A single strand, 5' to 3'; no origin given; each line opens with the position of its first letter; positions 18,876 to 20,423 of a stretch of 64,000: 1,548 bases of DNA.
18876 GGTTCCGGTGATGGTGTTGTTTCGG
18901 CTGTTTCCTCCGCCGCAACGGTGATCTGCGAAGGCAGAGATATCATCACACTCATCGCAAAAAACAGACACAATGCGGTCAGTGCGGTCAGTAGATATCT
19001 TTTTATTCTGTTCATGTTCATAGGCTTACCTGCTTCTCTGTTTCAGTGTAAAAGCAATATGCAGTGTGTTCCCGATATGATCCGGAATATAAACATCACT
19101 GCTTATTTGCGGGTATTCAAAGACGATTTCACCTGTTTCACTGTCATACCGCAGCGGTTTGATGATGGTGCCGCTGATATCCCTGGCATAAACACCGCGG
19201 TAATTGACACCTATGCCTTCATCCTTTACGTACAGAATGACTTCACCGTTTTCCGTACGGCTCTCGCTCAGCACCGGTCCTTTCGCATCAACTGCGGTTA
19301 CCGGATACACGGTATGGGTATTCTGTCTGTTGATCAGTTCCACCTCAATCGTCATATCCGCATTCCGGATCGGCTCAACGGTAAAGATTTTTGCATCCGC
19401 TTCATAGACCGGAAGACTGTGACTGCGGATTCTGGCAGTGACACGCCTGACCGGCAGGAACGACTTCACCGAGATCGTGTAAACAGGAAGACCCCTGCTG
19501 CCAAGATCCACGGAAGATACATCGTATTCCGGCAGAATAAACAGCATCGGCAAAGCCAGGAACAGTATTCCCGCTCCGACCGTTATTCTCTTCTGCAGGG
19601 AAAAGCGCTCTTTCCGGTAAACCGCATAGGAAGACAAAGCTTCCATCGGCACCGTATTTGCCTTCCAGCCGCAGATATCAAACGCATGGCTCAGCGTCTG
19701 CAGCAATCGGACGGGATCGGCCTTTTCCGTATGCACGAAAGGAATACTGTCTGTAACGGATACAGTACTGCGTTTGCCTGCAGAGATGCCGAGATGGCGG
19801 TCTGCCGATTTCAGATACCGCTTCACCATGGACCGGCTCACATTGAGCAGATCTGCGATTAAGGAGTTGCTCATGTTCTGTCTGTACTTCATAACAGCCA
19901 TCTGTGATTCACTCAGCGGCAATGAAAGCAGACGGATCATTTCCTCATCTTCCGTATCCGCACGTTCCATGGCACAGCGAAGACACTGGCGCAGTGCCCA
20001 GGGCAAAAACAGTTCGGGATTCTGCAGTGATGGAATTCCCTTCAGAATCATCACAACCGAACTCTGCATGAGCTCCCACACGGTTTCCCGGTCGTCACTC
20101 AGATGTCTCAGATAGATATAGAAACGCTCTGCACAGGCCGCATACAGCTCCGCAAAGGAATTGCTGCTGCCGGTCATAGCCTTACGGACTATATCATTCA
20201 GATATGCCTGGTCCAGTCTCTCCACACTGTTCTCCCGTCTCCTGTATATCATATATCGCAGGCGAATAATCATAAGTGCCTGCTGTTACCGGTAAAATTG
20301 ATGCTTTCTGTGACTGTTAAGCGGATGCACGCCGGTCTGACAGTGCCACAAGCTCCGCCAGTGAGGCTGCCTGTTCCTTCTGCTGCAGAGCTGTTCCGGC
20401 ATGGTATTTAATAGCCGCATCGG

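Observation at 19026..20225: One-component ECF-sigma-like protein with TM helix and extracellular domain; very short sigma2-sigma4 linker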

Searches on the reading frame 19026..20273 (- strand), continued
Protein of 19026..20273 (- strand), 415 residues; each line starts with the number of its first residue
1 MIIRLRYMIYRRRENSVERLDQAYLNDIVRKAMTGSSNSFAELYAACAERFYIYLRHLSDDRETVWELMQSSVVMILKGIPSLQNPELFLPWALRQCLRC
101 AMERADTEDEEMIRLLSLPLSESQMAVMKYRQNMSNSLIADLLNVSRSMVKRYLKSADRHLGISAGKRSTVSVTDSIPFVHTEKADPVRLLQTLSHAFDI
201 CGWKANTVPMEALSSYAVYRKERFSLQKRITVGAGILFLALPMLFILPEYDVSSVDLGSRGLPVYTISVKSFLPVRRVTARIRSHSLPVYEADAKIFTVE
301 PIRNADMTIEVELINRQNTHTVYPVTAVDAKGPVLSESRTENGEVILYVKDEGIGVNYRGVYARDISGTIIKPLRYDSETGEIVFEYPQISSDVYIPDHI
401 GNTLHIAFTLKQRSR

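Call 19: search_solved_structures(query=A2, max_evalue=1, show_alignments=3)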
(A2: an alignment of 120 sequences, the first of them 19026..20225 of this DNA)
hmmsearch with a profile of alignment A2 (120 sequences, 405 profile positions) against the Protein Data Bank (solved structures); distinct sequences matched with E-value up to 1: 28.
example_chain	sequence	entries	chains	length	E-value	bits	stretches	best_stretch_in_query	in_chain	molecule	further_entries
5wuq_A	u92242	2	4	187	2.4e-13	53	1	12-153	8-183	ECF RNA polymerase sigma factor SigW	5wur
6dxo_A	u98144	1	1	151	6.6e-12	48.3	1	11-152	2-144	RNA polymerase ECF-subfamily sigma factor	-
6in7_B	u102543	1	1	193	2e-08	36.9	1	7-148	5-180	RNA polymerase sigma-H factor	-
8z6g_B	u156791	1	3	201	2e-08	36.9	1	7-148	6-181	RNA polymerase sigma factor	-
4nqw_A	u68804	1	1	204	5.2e-06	28.9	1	9-152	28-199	ECF RNA polymerase sigma factor SigK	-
9isn_F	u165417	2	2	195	2.5e-05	26.6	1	5-152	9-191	ECF sigma factor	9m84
1or7_A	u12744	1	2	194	0.00011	24.5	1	12-148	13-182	RNA polymerase sigma-E factor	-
6jbq_F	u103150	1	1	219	0.00016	24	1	12-148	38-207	ECF RNA polymerase sigma-E factor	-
6jhe_A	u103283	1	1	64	0.00057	22.2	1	100-153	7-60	ECF RNA polymerase sigma factor SigW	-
9m9d_F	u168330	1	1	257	0.00067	21.9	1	23-156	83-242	ECF RNA polymerase sigma factor SigE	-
9m9e_F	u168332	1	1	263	0.00071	21.8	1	23-156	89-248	ECF RNA polymerase sigma factor SigE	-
9m98_F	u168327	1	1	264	0.00072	21.8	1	23-156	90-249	ECF RNA polymerase sigma factor SigE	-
7qh5_A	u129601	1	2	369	0.00076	21.8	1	18-167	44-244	RNA polymerase sigma factor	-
2map_A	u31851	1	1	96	0.0013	21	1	12-87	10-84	RNA polymerase sigma factor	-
2mao_A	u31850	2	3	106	0.0015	20.8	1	12-87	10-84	RNA polymerase sigma factor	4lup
4cxf_A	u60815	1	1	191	0.48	12.5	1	12-151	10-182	RNA POLYMERASE SIGMA FACTOR CNRH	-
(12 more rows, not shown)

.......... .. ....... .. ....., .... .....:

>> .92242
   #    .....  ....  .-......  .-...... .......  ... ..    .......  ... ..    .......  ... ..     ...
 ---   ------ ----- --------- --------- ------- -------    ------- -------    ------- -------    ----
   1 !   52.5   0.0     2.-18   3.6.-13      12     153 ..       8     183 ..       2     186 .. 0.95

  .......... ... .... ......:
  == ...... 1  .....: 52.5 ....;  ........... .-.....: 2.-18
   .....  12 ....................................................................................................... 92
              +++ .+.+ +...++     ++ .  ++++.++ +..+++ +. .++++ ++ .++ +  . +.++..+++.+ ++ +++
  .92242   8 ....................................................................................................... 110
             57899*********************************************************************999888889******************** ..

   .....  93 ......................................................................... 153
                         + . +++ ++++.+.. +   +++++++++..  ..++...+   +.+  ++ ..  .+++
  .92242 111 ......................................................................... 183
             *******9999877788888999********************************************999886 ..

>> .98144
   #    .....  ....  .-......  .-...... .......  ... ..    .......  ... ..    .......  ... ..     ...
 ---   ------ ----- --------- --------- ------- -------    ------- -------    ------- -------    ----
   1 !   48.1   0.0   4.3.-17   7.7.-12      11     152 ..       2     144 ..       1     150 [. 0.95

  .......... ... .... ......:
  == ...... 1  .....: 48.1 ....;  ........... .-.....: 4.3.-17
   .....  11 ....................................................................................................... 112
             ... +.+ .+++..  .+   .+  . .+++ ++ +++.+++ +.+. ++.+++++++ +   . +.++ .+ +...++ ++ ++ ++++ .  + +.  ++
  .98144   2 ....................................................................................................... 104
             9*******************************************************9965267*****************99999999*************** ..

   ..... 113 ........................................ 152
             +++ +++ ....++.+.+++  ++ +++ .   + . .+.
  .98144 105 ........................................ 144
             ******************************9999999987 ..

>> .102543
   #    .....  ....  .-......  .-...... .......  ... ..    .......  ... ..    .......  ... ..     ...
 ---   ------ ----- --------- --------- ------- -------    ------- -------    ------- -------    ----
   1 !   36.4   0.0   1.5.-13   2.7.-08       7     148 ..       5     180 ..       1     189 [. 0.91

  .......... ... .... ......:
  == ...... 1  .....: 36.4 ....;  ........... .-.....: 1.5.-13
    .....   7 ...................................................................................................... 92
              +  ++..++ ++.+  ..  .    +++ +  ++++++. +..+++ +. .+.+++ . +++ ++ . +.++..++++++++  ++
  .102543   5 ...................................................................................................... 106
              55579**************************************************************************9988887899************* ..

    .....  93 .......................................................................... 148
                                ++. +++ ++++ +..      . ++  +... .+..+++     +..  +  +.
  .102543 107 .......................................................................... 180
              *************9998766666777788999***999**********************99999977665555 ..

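Call 20: fold_search(model_id=the predicted structure, library=pdb)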
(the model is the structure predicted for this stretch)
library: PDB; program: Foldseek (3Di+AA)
matches with E <= 10: 1243; with E <= 0.001: 15
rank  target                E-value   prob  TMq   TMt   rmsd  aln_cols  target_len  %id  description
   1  5wuq_B                7.8e-05  1.00  0.22  0.52   8.4       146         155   17  Crystal structure of SigW in complex with its anti-sigma RsiW, a zinc binding form (released 2017-03-29)
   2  2yn5_A                1.2e-04  1.00  0.17  0.23  11.7       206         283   13  Structural insight into the giant calcium-binding adhesin SiiE: implications for the adhesion of Salmonella enterica t (released 2013-04-03)
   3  5wuq_A                1.2e-04  1.00  0.22  0.51   9.4       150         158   18  Crystal structure of SigW in complex with its anti-sigma RsiW, a zinc binding form (released 2017-03-29)
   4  5wur_A                2.0e-04  1.00  0.23  0.52   8.4       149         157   17  Crystal structure of SigW in complex with its anti-sigma RsiW, an oxdized form (released 2017-03-29)
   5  4cxf_A                2.6e-04  1.00  0.23  0.52   9.0       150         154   17  Structure of CnrH in complex with the cytosolic domain of CnrY (released 2014-04-30)
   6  7y9a_A                2.6e-04  1.00  0.18  0.33  10.6       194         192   12  Crystal structure of sDscam Ig1-2 domains, isoform beta2v6 (released 2023-05-24)
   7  8z6g_B                3.3e-04  1.00  0.19  0.44  13.8       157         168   13  the AlgU-MucAcyto complex structure in Pseudomonas aeruginosa (released 2024-05-08)
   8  5k6x_B                3.3e-04  0.99  0.13  0.14  16.8       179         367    9  Sidekick-2 immunoglobulin domains 1-4, crystal form 1 (released 2016-09-28)
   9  4m03                  4.5e-04  1.00  0.17  0.31   8.1       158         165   13  C-terminal fragment(residues 576-751) of binding region of SraP (released 2014-06-18)
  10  2yn3_C                5.3e-04  1.00  0.17  0.22  11.5       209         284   16  Structural insight into the giant calcium-binding adhesin SiiE: implications for the adhesion of Salmonella enterica t (released 2013-04-03)
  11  8a1l_A                6.6e-04  1.00  0.18  0.20  13.4       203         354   12  Crystal structure of the transpeptidase LdtMt2 from Mycobacterium tuberculosis in complex with alpha-chloro ketone 2 (released 2023-06-14)
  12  3vyn_B                7.0e-04  1.00  0.18  0.21  13.3       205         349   13  Crystal structure of Mycobacterium tuberculosis L,D-transpeptidase LdtMt2 N55 truncation mutant (resideus 55-408) (released 2013-06-19)
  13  6d5a                  8.7e-04  1.00  0.18  0.21  11.8       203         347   11  Crystal structure of L,D-transpeptidase 5 from Mycobacterium tuberculosis in apo form (released 2019-02-27)
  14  4nqw_A                9.7e-04  1.00  0.21  0.50  13.1       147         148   19  Structure of Mycobacterium tuberculosis extracytoplasmic function sigma factor SigK in complex with the cytosolic doma (released 2014-01-22)
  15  4m00_A                9.7e-04  1.00  0.20  0.17   8.2       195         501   11  Crystal structure of the ligand binding region of staphylococcal adhesion SraP (released 2014-06-18)
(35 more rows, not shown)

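Call 49: search_protein_families(library=pfam, proteins=[L056:11316-12245:+, L056:12258-13304:+, L056:13317-13652:+, L056:13657-14142:+, L056:14142-14603:+, L056:14989-16044:+], max_evalue=0.001)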
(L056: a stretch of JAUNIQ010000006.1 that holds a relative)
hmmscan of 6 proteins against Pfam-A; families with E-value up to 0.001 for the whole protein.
L056:11316-12245:+ (309 aa): 2 families
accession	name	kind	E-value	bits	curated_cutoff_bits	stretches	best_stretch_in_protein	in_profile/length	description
PF01841.26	Transglut_core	-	5.3e-20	72.1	23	1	168-266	3-104/108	Transglutaminase-like superfamily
PF04473.18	DUF553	-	6.7e-13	48.7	20.5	1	168-267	6-111/140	Transglutaminase-like domain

L056:12258-13304:+ (348 aa): 3 families
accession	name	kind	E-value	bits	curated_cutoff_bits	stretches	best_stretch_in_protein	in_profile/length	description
PF00482.28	T2SSF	-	1.5e-49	167.5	25.2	2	16-138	1-125/125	Type II secretion system (T2SS), protein F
PF20990.2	DUF2207_C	-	2.3e-05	24.7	33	1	38-196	64-200/247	Predicted membrane protein (DUF2207) C-terminal domain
PF13038.11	DUF3899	-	0.00076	20.3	23.4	0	270-336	21-87/88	Domain of unknown function (DUF3899)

L056:13317-13652:+ (111 aa): 0 families

L056:13657-14142:+ (161 aa): 1 family
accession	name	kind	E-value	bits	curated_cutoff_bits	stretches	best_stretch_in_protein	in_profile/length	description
PF16152.10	DUF4860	-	9.5e-33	112.5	25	1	50-145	2-97/98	Domain of unknown function (DUF4860)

L056:14142-14603:+ (153 aa): 0 families

L056:14989-16044:+ (351 aa): 7 families
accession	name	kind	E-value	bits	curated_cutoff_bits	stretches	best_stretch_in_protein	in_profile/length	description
PF00437.27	T2SSE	-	2.6e-45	155.1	24.9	1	3-276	12-282/370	Type II/IV secretion system protein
PF13191.12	AAA_16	-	6.9e-05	23.8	32.6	1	125-159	23-54/167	AAA ATPase domain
PF25199.1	nSTAND_NTPase5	-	0.00019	21.7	34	1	123-178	38-93/145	Novel STAND NTPase 5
PF13401.12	AAA_22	-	0.00022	22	27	1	125-205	4-90/130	AAA domain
PF13245.12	AAA_19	-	0.00026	21.6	25.1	1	124-156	9-41/134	AAA domain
PF00005.33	ABC_tran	-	0.00042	21.4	25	1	128-264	13-126/137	ABC transporter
PF13476.12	AAA_23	-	0.00086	20.4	27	0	117-146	13-39/201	AAA domain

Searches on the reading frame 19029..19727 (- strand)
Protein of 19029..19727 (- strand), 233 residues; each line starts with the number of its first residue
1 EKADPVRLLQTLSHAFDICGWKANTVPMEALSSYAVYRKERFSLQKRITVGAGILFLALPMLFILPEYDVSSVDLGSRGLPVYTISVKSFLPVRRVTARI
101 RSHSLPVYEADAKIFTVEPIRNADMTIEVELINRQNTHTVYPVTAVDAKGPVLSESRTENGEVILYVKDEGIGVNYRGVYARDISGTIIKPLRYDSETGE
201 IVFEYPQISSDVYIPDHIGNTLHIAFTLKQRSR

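Call 68: search_protein_representatives(protein=window:19029-19727:-)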
Query: 233 residues. Proteins with E-value up to 0.001 (for the whole library): 402; up to 1e-10: 219; up to 1e-30: 88. The best 150 are listed.
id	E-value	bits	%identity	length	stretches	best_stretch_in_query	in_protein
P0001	1.2e-147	505.6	99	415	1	1-233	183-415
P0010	2.6e-74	265.9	56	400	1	9-228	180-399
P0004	2.9e-73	262.4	57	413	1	5-229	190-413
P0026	6.4e-73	261.3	58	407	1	12-230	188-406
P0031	7.8e-71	254.5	55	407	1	4-229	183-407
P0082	1.1e-70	254.0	57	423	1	12-228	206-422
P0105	4.0e-69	248.9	54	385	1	4-227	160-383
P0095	4.1e-69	248.9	55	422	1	2-227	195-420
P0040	4.4e-69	248.8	53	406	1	6-229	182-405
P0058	9.0e-69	247.8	56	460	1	5-228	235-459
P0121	1.4e-67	243.9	56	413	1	11-228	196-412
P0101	3.0e-67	242.8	56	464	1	12-228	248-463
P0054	3.1e-67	242.8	53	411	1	7-228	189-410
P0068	7.6e-66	238.2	53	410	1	22-228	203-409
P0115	6.2e-64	232.0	54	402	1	9-228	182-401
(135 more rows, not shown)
